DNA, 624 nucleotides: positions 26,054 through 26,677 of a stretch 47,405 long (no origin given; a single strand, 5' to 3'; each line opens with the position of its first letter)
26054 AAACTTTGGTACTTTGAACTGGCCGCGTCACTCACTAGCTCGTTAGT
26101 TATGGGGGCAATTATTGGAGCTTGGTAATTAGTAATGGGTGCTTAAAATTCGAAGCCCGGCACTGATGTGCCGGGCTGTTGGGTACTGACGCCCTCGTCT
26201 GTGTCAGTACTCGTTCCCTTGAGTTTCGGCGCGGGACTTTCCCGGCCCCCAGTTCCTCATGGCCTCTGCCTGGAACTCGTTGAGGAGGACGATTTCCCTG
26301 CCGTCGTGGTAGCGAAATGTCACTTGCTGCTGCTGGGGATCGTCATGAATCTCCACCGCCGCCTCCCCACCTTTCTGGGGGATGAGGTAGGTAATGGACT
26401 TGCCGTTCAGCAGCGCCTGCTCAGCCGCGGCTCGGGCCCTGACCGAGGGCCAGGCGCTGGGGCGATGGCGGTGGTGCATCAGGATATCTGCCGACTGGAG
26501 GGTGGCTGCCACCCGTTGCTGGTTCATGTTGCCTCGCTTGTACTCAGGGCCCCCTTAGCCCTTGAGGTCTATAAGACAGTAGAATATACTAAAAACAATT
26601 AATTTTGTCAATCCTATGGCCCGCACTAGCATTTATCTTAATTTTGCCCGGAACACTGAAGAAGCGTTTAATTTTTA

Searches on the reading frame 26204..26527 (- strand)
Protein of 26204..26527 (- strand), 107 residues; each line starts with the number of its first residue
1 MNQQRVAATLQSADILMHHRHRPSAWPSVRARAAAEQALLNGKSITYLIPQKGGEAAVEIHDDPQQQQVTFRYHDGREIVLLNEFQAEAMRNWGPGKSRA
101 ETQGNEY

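Call 11: search_protein_families(library=pfam, proteins=[window:26204-26527:-], max_evalue=0.1)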
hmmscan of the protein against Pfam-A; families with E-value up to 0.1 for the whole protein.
window:26204-26527:- (107 aa): 0 families

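Call 12: search_protein_families(library=ncbifam, proteins=[window:26204-26527:-], max_evalue=1)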
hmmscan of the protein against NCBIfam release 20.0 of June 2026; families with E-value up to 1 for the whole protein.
window:26204-26527:- (107 aa): 0 families

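Call 13: find_encoding_contigs(protein=window:26204-26527:-, flank=5000, max_places=10)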
Protein window:26204-26527:- (107 aa): no gene with exactly this product is on record in the collection.

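Call 20: find_homologous_proteins(query=window:26204-26527:-, max_evalue=0.01)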
Query window:26204-26527:-: 48 candidates shared short words with the query, none scored E <= 0.01.

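Call 37: search_protein_representatives(protein=window:26204-26527:-)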
Query: 107 residues. Proteins with E-value up to 0.001 (for the whole library): 3; up to 1e-10: 0; up to 1e-30: 0. The best 3 are listed.
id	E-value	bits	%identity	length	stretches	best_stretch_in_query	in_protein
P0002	2.0e-10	56.7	35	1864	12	41-84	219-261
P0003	7.8e-10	54.8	37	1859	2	67-96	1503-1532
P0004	3.3e-05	40.0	37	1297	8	26-76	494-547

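Call 38: search_protein_families(library=pfam, proteins=[P0002, P0003, P0004], max_evalue=0.001)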
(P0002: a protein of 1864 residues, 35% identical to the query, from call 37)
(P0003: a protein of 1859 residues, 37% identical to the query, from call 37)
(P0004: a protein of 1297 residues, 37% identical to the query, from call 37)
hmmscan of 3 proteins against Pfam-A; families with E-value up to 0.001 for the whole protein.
P0002 (1864 aa): 5 families
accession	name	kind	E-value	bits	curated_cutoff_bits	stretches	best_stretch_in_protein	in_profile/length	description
PF24547.1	DUF7601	-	1.9e-22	80.5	27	0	108-148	36-76/116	Domain of unknown function (DUF7601)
PF01474.22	DAHP_synth_2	-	1.2e-11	44.2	27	0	1464-1486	308-330/438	Class-II DAHP synthetase family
PF19102.7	DUF5789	-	5.3e-10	39.6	21.7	0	191-211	20-38/75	Family of unknown function (DUF5789)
PF06013.18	WXG100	-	6.8e-07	29.9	27.3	1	1741-1825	1-85/86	Proteins of 100 residues with WXG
PF00117.34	GATase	-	1.3e-05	25.4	22.8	0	503-545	114-156/190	Glutamine amidotransferase class-I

P0003 (1859 aa): 10 families
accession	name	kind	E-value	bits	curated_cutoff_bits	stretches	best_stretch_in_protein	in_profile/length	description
PF09027.15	GTPase_binding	-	7.8e-44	147.9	23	0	305-338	22-55/66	GTPase binding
PF13516.12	LRR_6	-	1.1e-36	122.4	23.4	0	573-591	1-19/24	Leucine Rich repeat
PF24687.1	OrgC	-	3.1e-34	117.7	27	0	1237-1266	2-31/83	Type III Secretion system protein OrgC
PF24758.1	LRR_At5g56370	-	2.5e-33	116.1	27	0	1070-1170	12-101/227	FBD-associated F-box protein At5g56370, LRR repeats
PF00560.39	LRR_1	-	3.1e-27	89.2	20.6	0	606-625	1-19/23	Leucine Rich Repeat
PF11966.13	SSURE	-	1.1e-21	77.6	25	0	1317-1353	73-109/149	SSURE domain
PF12799.13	LRR_4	-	4e-14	52.8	27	0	1301-1342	1-37/44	Leucine Rich repeats (2 copies)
PF07196.18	Flagellin_IN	-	2.4e-10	40.9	22.7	0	1342-1363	20-41/55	Flagellin hook IN motif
PF13514.12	AAA_27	-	2e-06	28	22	0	442-487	101-146/206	AAA domain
PF13855.12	LRR_8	-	3.5e-05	23.9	27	0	1270-1313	24-61/61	Leucine rich repeat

P0004 (1297 aa): 13 families
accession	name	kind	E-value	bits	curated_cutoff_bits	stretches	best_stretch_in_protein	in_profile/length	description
PF23598.1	LRR_14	-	5.1e-89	298.9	40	12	105-185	42-120/353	Leucine-rich repeat region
PF13855.12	LRR_8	-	3.7e-87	286.5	27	15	365-421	3-61/61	Leucine rich repeat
PF12799.13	LRR_4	-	1.2e-74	245.1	27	10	249-287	2-40/44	Leucine Rich repeats (2 copies)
PF00560.39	LRR_1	-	1.1e-51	162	20.6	0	249-268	1-21/23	Leucine Rich Repeat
PF16095.11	COR-A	-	2.9e-20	73.1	35.3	1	764-915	3-142/143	C-terminal of Roc, COR-A domain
PF23211.1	LRR_LRWD1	-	2.5e-14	53.8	28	0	244-329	12-98/190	Leucine-rich repeat and WD repeat-containing protein 1, LRR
PF08477.19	Roc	-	2.5e-12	47.5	27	1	569-675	1-106/119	Ras of Complex, Roc, domain of DAPkinase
PF17126.11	RsmF_methylt_CI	-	1.3e-10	41.6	27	0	275-302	13-40/61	RsmF rRNA methyltransferase first C-terminal domain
PF25497.1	COR-B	-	2.2e-10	41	27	1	946-1087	10-144/145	C-terminal of Roc, COR-B domain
PF14580.12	LRR_9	-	2.1e-09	37.6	30.5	0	275-373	23-123/175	Leucine-rich repeat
PF25019.1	LRR_R13L1-DRL21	-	1.6e-08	35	27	0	85-141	70-125/127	R13L1/DRL21 LRRs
PF23952.1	LRR_EndoS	-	5.3e-05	23.9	27.9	0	44-143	26-116/116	Endo-beta-N-acetylglucosaminidase EndoS LRR domain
PF00071.28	Ras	-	0.0007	19.7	21.6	0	569-672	1-98/162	Ras family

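Call 51: search_dna_similar(query=window:26204-26527:-, collection=phages, mode=protein, max_evalue=0.1, max_rows=10)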
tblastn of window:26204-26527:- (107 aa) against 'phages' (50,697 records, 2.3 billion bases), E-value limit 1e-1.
No match.

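Call 52: search_dna_similar(query=window:26204-26527:-, collection=plasmids, mode=protein, max_evalue=0.1, max_rows=10)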
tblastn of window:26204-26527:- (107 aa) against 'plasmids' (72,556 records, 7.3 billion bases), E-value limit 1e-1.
No match.

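Call 57: find_related_loci(query=window:26204-26527:-, collection=viral_contigs, flank=5000)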
Query window:26204-26527:- (107 aa) in viral_contigs; peptide patterns used: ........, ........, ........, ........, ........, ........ (x = any residue, [..] = any of these).
18 stretches matched a pattern, but none encodes a relative of the query by tblastn (E <= 1e-3).

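Call 60: search_protein_families(library=padloc, proteins=[window:26204-26527:-], max_evalue=0.1)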
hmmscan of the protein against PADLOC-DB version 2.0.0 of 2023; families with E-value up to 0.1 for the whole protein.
window:26204-26527:- (107 aa): 0 families

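Call 61: search_protein_families(library=phrogs, proteins=[window:26204-26527:-], max_evalue=0.1)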
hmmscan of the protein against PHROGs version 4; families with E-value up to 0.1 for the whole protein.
window:26204-26527:- (107 aa): 0 families

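Call 64: predict_structure(protein=window:26204-26527:-)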
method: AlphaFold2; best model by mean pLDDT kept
length: 107 residues; sequences in the alignment: 1
mean_pLDDT: 64.9   pTM: 0.59
mean pLDDT of the five models: 64.9, 47.6, 47.1, 42.7, 39.3
residues with pLDDT >= 90: 0; 70-90: 45; 50-70: 47; < 50: 15
segments of 3 or more residues with pLDDT < 50: 93-107
pLDDT, mean of each block of 10 residues (from residue 1): 61 62 64 77 79 74 70 76 61 45 38
secondary structure, 60 per line:
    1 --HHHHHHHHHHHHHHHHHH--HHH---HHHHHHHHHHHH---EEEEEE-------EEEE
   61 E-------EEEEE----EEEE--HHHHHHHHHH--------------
elements in order: H3-20 H29-40 E44-49 E57-61 E69-73 E78-81 H84-93

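Call 68: fold_search(model_id=the predicted structure, library=pdb)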
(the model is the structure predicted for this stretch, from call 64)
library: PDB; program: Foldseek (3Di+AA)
matches with E <= 10: 235; with E <= 0.001: 0
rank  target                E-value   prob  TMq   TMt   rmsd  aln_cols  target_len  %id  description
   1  8vrl_W                1.2e-01  0.16  0.19  0.20   8.3        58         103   19  Structure of Mycobacterium smegmatis 50S ribosomal subunit bound to HflX and chloramphenicol:50S-HflX-A-Clm (released 2025-02-19)
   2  4fjv_A                1.7e-01  0.54  0.28  0.14   8.0        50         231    6  Crystal Structure of Human Otubain2 and Ubiquitin Complex (released 2013-06-12)
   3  5qio                  2.2e-01  0.25  0.27  0.14  10.7        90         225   10  Covalent fragment group deposition -- Crystal Structure of OUTB2 in complex with P11 (released 2019-12-18)
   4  5qip                  2.5e-01  0.41  0.27  0.14   8.0        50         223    6  Covalent fragment group deposition -- Crystal Structure of OUTB2 in complex with PCM-0102153 (released 2019-12-18)
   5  7jms_E                2.5e-01  0.28  0.24  0.18   7.6        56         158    9  Structure of the Hazara virus OTU bound to ubiquitin (released 2020-10-21)
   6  4fjv_C                2.7e-01  0.44  0.28  0.14   8.0        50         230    6  Crystal Structure of Human Otubain2 and Ubiquitin Complex (released 2013-06-12)
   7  7jms_C                2.9e-01  0.28  0.24  0.18   7.6        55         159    9  Structure of the Hazara virus OTU bound to ubiquitin (released 2020-10-21)
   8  5izn_D                2.9e-01  0.12  0.19  0.21   8.4        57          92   18  The crystal structure of 50S ribosomal protein L25 from Vibrio vulnificus CMCP6 (released 2016-04-06)
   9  7jms_A                3.7e-01  0.28  0.25  0.18   7.5        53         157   11  Structure of the Hazara virus OTU bound to ubiquitin (released 2020-10-21)
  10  5qix                  4.0e-01  0.33  0.27  0.14   8.0        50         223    6  Covalent fragment group deposition -- Crystal Structure of OUTB2 in complex with PCM-0103007 (released 2019-12-18)
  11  6oar_C                4.9e-01  0.15  0.28  0.20  12.5       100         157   12  Structure of the Kupe virus OTU bound to the C-terminal domain of sheep ISG15 (released 2020-01-08)
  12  6ucq_1Z               4.9e-01  0.06  0.16  0.10   8.0        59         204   14  Crystal structure of the Thermus thermophilus 70S ribosome recycling complex (released 2019-12-25)
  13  4wra_D5               4.9e-01  0.05  0.14  0.12   7.4        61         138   15  Complex of 70S ribosome with tRNA-Tyr and mRNA with A-A mismatch in the first position in the A-site and with antibio (released 2015-06-10)
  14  3pse_A                5.2e-01  0.16  0.23  0.16   7.9        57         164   12  Structure of a viral OTU domain protease bound to interferon-stimulated gene 15 (ISG15) (released 2011-01-19)
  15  4mjs_J                5.2e-01  0.09  0.19  0.22  10.5        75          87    8  crystal structure of a PB1 complex (released 2014-08-27)
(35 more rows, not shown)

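Call 105: list_cluster_members(proteins=[window:26204-26527:-, window:22072-22227:+, window:15031-15135:-, L085:3905-4249:-, L085:7121-7444:-, L035:13663-14037:+, L035:17826-18074:-, L013:10658-10969:+, L057:12444-12842:+, L079:12279-12614:+])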
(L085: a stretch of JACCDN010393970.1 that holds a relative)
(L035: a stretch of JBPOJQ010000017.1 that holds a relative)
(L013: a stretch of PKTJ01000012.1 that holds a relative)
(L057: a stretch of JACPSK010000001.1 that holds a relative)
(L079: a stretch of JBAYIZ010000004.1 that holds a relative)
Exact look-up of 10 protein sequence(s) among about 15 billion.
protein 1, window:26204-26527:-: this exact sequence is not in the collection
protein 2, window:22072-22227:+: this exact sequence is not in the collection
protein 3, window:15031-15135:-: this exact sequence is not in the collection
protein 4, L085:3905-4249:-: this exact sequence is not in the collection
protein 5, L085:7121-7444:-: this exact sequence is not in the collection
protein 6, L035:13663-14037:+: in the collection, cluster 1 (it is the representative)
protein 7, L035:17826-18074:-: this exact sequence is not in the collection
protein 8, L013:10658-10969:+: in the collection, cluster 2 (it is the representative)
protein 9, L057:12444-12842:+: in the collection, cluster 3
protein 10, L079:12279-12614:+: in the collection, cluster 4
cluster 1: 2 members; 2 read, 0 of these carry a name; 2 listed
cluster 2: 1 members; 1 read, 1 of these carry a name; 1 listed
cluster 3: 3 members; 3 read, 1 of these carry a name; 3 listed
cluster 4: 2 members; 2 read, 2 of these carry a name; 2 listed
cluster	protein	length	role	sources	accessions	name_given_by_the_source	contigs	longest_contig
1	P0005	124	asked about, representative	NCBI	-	-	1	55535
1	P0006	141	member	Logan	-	-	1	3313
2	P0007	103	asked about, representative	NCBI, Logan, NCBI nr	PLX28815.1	hypothetical protein C0581_00790 [Candidatus Parcubacteria bacterium] | MAG: hypothetical protein C0581_00790 [Candidatus Parcubacteria bacterium]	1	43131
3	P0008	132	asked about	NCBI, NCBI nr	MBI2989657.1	MAG: hypothetical protein HYY51_00505 [Candidatus Magasanikbacteria bacterium] | hypothetical protein [Candidatus Magasanikbacteria bacterium]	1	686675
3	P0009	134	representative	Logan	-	-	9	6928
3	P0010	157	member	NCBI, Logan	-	-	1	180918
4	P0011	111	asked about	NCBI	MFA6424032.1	MAG: hypothetical protein WCV83_01815 [Candidatus Magasanikbacteria bacterium]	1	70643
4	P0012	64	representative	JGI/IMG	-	hypothetical protein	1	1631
